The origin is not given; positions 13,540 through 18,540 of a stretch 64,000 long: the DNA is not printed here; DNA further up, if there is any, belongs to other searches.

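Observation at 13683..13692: Proteins are split between C and A domains (stop-gata-ATG), not at PCP|C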

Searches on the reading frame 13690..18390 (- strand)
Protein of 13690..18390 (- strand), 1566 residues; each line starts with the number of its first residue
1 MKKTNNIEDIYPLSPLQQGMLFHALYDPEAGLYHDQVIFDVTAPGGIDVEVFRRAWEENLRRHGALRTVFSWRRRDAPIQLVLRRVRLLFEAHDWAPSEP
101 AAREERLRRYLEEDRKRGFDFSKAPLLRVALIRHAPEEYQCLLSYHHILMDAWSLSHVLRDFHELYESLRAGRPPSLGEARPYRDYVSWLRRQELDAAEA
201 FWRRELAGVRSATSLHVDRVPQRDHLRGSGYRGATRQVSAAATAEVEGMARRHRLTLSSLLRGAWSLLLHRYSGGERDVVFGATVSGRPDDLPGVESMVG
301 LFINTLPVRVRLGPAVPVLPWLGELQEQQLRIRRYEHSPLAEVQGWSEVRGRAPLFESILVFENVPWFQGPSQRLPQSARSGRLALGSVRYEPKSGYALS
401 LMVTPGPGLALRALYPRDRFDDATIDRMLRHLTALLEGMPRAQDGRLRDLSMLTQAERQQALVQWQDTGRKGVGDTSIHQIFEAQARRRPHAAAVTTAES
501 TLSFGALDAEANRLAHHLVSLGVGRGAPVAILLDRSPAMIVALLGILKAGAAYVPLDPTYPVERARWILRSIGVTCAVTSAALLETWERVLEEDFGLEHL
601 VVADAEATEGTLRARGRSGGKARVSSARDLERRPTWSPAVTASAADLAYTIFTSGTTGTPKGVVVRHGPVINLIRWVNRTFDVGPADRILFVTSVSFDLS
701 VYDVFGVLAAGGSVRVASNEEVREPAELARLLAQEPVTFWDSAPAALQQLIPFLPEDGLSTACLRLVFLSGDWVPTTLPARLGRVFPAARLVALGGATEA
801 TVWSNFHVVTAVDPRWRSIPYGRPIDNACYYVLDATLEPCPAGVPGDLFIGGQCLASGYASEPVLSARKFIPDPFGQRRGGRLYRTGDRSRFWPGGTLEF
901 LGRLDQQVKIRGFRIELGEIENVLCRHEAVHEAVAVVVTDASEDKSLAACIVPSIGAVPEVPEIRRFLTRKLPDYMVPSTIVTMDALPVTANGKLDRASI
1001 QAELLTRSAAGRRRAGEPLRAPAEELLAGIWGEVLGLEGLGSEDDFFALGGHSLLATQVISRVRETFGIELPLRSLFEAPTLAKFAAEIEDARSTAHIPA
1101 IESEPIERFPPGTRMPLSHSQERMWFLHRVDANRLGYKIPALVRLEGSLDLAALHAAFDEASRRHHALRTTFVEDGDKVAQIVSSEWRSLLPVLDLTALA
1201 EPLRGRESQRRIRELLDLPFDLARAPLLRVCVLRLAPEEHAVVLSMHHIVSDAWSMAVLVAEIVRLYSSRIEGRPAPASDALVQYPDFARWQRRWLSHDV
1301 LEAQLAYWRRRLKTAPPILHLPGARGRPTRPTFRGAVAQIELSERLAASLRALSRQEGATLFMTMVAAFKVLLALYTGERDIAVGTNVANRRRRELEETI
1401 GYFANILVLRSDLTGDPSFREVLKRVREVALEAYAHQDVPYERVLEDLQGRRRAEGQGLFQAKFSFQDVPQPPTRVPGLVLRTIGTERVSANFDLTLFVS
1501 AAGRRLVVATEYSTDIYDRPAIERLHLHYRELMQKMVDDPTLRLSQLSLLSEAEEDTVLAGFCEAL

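Call 4: search_protein_families(library=pfam, proteins=[window:13690-18390:-], max_evalue=0.00001)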
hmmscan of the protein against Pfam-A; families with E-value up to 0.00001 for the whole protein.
window:13690-18390:- (1566 aa): 4 families
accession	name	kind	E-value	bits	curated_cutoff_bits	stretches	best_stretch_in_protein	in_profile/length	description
PF00668.25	Condensation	-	2.3e-184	613.8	30.6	2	1115-1556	5-453/456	Condensation domain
PF00501.34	AMP-binding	-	1.2e-81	274.9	29.9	1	482-859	1-383/384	AMP-binding enzyme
PF00550.31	PP-binding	-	5.2e-17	62.3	20.8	1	1026-1088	2-66/67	Phosphopantetheine attachment site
PF13193.12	AMP-binding_C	-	5.6e-12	46.8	24.5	1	919-994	1-76/76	AMP-binding enzyme C-terminal domain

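Call 10: find_encoding_contigs(protein=window:13690-18390:-, flank=10000, max_places=10)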
Protein window:13690-18390:- (1566 aa): 5 contigs read that carry it; 5 places shown.
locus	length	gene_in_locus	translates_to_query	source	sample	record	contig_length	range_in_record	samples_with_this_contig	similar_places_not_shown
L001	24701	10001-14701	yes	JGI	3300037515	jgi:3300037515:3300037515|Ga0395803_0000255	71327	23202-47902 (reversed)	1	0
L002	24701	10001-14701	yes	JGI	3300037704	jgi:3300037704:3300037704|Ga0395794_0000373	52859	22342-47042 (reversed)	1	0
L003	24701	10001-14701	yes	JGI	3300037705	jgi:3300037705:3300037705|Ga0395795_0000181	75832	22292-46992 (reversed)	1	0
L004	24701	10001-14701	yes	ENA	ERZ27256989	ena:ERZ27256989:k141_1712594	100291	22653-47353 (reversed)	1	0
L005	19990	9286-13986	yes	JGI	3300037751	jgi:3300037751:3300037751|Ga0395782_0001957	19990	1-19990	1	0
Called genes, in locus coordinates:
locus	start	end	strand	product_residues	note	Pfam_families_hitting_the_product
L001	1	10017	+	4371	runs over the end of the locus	PF00668:Condensation, PF00501:AMP-binding, PF00550:PP-binding, PF00668:Condensation, PF00550:PP-binding, PF00668:Condensation, PF00501:AMP-binding, PF00550:PP-binding, +6 more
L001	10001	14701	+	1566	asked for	PF00668:Condensation, PF00501:AMP-binding, PF13193:AMP-binding_C, PF00550:PP-binding, PF00668:Condensation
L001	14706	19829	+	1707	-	PF00501:AMP-binding, PF13193:AMP-binding_C, PF00550:PP-binding, PF00668:Condensation, PF00501:AMP-binding, PF13193:AMP-binding_C, PF00550:PP-binding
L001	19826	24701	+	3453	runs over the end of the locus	PF00109:ketoacyl-synt, PF02801:Ketoacyl-synt_C, PF16197:KAsynt_C_assoc, PF00698:Acyl_transf_1, PF22336:RhiE-like_linker, PF22621:CurL-like_PKS_C, PF00550:PP-binding, PF00668:Condensation, +8 more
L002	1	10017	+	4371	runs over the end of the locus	PF00668:Condensation, PF00501:AMP-binding, PF00550:PP-binding, PF00668:Condensation, PF00550:PP-binding, PF00668:Condensation, PF00501:AMP-binding, PF00550:PP-binding, +6 more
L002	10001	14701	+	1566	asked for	PF00668:Condensation, PF00501:AMP-binding, PF13193:AMP-binding_C, PF00550:PP-binding, PF00668:Condensation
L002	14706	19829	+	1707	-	PF00501:AMP-binding, PF13193:AMP-binding_C, PF00550:PP-binding, PF00668:Condensation, PF00501:AMP-binding, PF13193:AMP-binding_C, PF00550:PP-binding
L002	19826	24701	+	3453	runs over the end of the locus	PF00109:ketoacyl-synt, PF02801:Ketoacyl-synt_C, PF16197:KAsynt_C_assoc, PF00698:Acyl_transf_1, PF22336:RhiE-like_linker, PF22621:CurL-like_PKS_C, PF00550:PP-binding, PF00668:Condensation, +8 more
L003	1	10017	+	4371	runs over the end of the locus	PF00668:Condensation, PF00501:AMP-binding, PF00550:PP-binding, PF00668:Condensation, PF00550:PP-binding, PF00668:Condensation, PF00501:AMP-binding, PF00550:PP-binding, +6 more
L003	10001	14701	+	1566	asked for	PF00668:Condensation, PF00501:AMP-binding, PF13193:AMP-binding_C, PF00550:PP-binding, PF00668:Condensation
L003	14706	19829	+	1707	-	PF00501:AMP-binding, PF13193:AMP-binding_C, PF00550:PP-binding, PF00668:Condensation, PF00501:AMP-binding, PF13193:AMP-binding_C, PF00550:PP-binding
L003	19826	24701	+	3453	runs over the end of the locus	PF00109:ketoacyl-synt, PF02801:Ketoacyl-synt_C, PF16197:KAsynt_C_assoc, PF00698:Acyl_transf_1, PF22336:RhiE-like_linker, PF22621:CurL-like_PKS_C, PF00550:PP-binding, PF00668:Condensation, +8 more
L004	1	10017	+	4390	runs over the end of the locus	PF00668:Condensation, PF00501:AMP-binding, PF00550:PP-binding, PF00668:Condensation, PF00550:PP-binding, PF00668:Condensation, PF00501:AMP-binding, PF00550:PP-binding, +6 more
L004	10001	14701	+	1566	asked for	PF00668:Condensation, PF00501:AMP-binding, PF13193:AMP-binding_C, PF00550:PP-binding, PF00668:Condensation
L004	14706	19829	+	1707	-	PF00501:AMP-binding, PF13193:AMP-binding_C, PF00550:PP-binding, PF00668:Condensation, PF00501:AMP-binding, PF13193:AMP-binding_C, PF00550:PP-binding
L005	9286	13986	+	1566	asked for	PF00668:Condensation, PF00501:AMP-binding, PF13193:AMP-binding_C, PF00550:PP-binding, PF00668:Condensation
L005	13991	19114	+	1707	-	PF00501:AMP-binding, PF13193:AMP-binding_C, PF00550:PP-binding, PF00668:Condensation, PF00501:AMP-binding, PF13193:AMP-binding_C, PF00550:PP-binding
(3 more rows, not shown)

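Call 11: find_homologous_proteins(query=window:13690-18390:-, max_evalue=1e-50)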
Query window:13690-18390:- (1566 aa): 6322 proteins with E <= 1e-50 among 8000 candidates; the best 120 are listed.
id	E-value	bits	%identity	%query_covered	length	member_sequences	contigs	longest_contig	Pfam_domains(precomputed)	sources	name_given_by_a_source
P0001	0.0e+0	3516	100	100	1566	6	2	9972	PF00668.26,PF00550.32,PF00501.35,PF13193.13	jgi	jgi:amino acid adenylation domain-containing protein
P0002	0.0e+0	2261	48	99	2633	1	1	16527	PF00668.26,PF00550.32,PF00501.35,PF13193.13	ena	-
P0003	0.0e+0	2071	43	99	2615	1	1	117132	PF00668.26,PF00550.32,PF00501.35,PF13193.13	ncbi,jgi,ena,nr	ncbi:MAG: amino acid adenylation domain-containing protein [Aphanothece sp. CMT-3BRIN-NPC111]|jgi:am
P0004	0.0e+0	2036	44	99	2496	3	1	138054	PF00668.26,PF00550.32,PF00501.35,PF13193.13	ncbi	ncbi:MAG TPA: amino acid adenylation domain-containing protein, partial [Pyrinomonadaceae bacterium]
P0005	0.0e+0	2027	43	99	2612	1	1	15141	PF00668.26,PF00550.32,PF00501.35,PF13193.13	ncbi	-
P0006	0.0e+0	2020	42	100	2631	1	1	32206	PF00668.26,PF00550.32,PF00501.35,PF13193.13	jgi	jgi:amino acid adenylation domain-containing protein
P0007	0.0e+0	2018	42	100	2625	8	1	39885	PF00668.26,PF00550.32,PF00501.35,PF13193.13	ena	-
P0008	0.0e+0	2010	42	100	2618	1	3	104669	PF00668.26,PF00550.32,PF00501.35,PF13193.13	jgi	jgi:amino acid adenylation domain-containing protein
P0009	0.0e+0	2003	41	100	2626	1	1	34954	PF00668.26,PF16911.11,PF00550.32,PF00501.35,PF13193.13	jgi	-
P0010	0.0e+0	1991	41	99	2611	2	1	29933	PF00668.26,PF00550.32,PF00501.35,PF13193.13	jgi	jgi:amino acid adenylation domain-containing protein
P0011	0.0e+0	1960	39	99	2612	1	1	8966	PF00668.26,PF00550.32,PF00501.35,PF13193.13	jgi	jgi:amino acid adenylation domain-containing protein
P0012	0.0e+0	1951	42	99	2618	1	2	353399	PF00668.26,PF00550.32,PF00501.35,PF13193.13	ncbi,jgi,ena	ncbi:MAG TPA: amino acid adenylation domain-containing protein [Pyrinomonadaceae bacterium]|jgi:amin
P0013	0.0e+0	1951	39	100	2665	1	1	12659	PF00668.26,PF00550.32,PF00501.35,PF13193.13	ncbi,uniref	ncbi:amino acid adenylation domain-containing protein, partial [Phormidium sp. LEGE 05292]|uniref:no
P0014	0.0e+0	1945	44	99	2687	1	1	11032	PF00668.26,PF00550.32,PF00501.35,PF13193.13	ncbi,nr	ncbi:MAG: amino acid adenylation domain-containing protein, partial [bacterium]|nr:amino acid adenyl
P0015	0.0e+0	1934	41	99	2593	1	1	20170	PF00668.26,PF00550.32,PF00501.35,PF13193.13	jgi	jgi:amino acid adenylation domain-containing protein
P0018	0.0e+0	1883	40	100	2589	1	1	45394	PF00668.26,PF00550.32,PF00501.35,PF13193.13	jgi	jgi:amino acid adenylation domain-containing protein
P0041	0.0e+0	1760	38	99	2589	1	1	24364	PF00668.26,PF00550.32,PF00501.35,PF13193.13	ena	-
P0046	0.0e+0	1752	38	99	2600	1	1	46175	PF00668.26,PF00550.32,PF00501.35,PF13193.13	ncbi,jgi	jgi:amino acid adenylation domain-containing protein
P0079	0.0e+0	1686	54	100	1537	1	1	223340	PF00668.26,PF00550.32,PF00501.35,PF13193.13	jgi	-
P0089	0.0e+0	1674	53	100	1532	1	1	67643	PF00668.26,PF00550.32,PF00501.35,PF13193.13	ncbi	ncbi:MAG: amino acid adenylation domain-containing protein [Acidobacteriota bacterium]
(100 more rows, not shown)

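Call 12: find_encoding_contigs(protein=P0079, flank=10000, max_places=4)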
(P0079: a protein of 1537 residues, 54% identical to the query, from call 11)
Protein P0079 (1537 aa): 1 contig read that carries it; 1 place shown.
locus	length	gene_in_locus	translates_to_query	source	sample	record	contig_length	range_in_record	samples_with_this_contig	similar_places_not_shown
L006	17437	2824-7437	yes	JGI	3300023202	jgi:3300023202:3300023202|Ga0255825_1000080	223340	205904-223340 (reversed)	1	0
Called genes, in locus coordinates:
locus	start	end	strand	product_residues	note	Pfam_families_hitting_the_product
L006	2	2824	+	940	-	?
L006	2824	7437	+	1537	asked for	PF00668:Condensation, PF00501:AMP-binding, PF13193:AMP-binding_C, PF00550:PP-binding, PF00668:Condensation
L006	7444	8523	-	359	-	PF13621:Cupin_8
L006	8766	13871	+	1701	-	PF00501:AMP-binding, PF13193:AMP-binding_C, PF00550:PP-binding, PF00668:Condensation, PF00501:AMP-binding, PF13193:AMP-binding_C, PF00550:PP-binding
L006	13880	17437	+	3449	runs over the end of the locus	PF00109:ketoacyl-synt, PF02801:Ketoacyl-synt_C, PF16197:KAsynt_C_assoc, PF22336:RhiE-like_linker, PF22621:CurL-like_PKS_C, PF00698:Acyl_transf_1, PF00550:PP-binding, PF00668:Condensation, +8 more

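Call 13: find_encoding_contigs(protein=P0089, flank=10000, max_places=4)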
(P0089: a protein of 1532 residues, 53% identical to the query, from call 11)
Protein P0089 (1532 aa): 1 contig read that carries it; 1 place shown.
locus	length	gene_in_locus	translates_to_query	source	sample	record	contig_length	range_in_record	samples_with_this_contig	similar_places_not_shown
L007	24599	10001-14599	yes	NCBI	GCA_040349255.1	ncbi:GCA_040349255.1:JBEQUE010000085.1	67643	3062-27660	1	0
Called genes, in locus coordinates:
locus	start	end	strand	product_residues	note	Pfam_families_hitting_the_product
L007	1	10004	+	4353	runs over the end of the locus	PF00668:Condensation, PF00501:AMP-binding, PF00550:PP-binding, PF13193:AMP-binding_C, PF00668:Condensation, PF00501:AMP-binding, PF13193:AMP-binding_C, PF00550:PP-binding, +8 more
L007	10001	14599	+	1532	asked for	PF00668:Condensation, PF00501:AMP-binding, PF13193:AMP-binding_C, PF00550:PP-binding, PF00668:Condensation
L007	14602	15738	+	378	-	PF00296:Bac_luciferase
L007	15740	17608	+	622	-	PF13522:GATase_6, PF13537:GATase_7, PF00733:Asn_synthase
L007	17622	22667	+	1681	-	PF00501:AMP-binding, PF13193:AMP-binding_C, PF00550:PP-binding, PF00668:Condensation, PF00501:AMP-binding, PF13193:AMP-binding_C, PF00550:PP-binding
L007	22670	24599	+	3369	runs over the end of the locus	PF00109:ketoacyl-synt, PF02801:Ketoacyl-synt_C, PF16197:KAsynt_C_assoc, PF00698:Acyl_transf_1, PF22336:RhiE-like_linker, PF22621:CurL-like_PKS_C, PF00550:PP-binding, PF00668:Condensation, +8 more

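Call 35: find_encoding_contigs(protein=P0018, flank=8000, max_places=2)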
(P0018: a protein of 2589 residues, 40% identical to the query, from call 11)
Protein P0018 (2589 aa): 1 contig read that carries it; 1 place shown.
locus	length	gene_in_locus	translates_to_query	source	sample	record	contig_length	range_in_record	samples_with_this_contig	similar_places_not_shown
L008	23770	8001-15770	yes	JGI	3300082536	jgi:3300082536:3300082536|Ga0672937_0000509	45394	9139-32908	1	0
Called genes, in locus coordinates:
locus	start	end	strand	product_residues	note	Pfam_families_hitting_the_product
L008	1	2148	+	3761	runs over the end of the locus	?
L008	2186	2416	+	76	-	PF03621:MbtH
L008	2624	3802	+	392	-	PF02276:CytoC_RC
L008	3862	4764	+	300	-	PF01063:Aminotran_4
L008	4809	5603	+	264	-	PF01817:CM_2, PF13669:Glyoxalase_4 (weak), PF00903:Glyoxalase, PF13669:Glyoxalase_4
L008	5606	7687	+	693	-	PF00117:GATase, PF07722:Peptidase_C26, PF04715:, PF00425:Chorismate_bind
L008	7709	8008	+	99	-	PF01817:CM_2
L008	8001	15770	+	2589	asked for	PF00668:Condensation, PF00501:AMP-binding, PF13193:AMP-binding_C, PF00550:PP-binding, PF00668:Condensation, PF00501:AMP-binding, PF13193:AMP-binding_C, PF00550:PP-binding, +1 more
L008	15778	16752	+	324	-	PF08240:ADH_N (weak), PF16912:Glu_dehyd_C, PF00107:ADH_zinc_N, PF13602:ADH_zinc_N_2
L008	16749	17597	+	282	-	PF02153:PDH_N (weak), PF20463:PDH_C (weak)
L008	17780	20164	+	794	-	PF01546:Peptidase_M20, PF04389:Peptidase_M28, PF05343:Peptidase_M42 (weak)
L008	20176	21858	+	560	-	PF00664:ABC_membrane, PF00005:ABC_tran, PF02463:SMC_N (faint), PF13304:AAA_21 (faint)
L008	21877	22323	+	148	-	PF13474:SnoaL_3, PF14534:DUF4440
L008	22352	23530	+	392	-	PF00144:Beta-lactamase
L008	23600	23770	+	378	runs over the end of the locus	PF02276:CytoC_RC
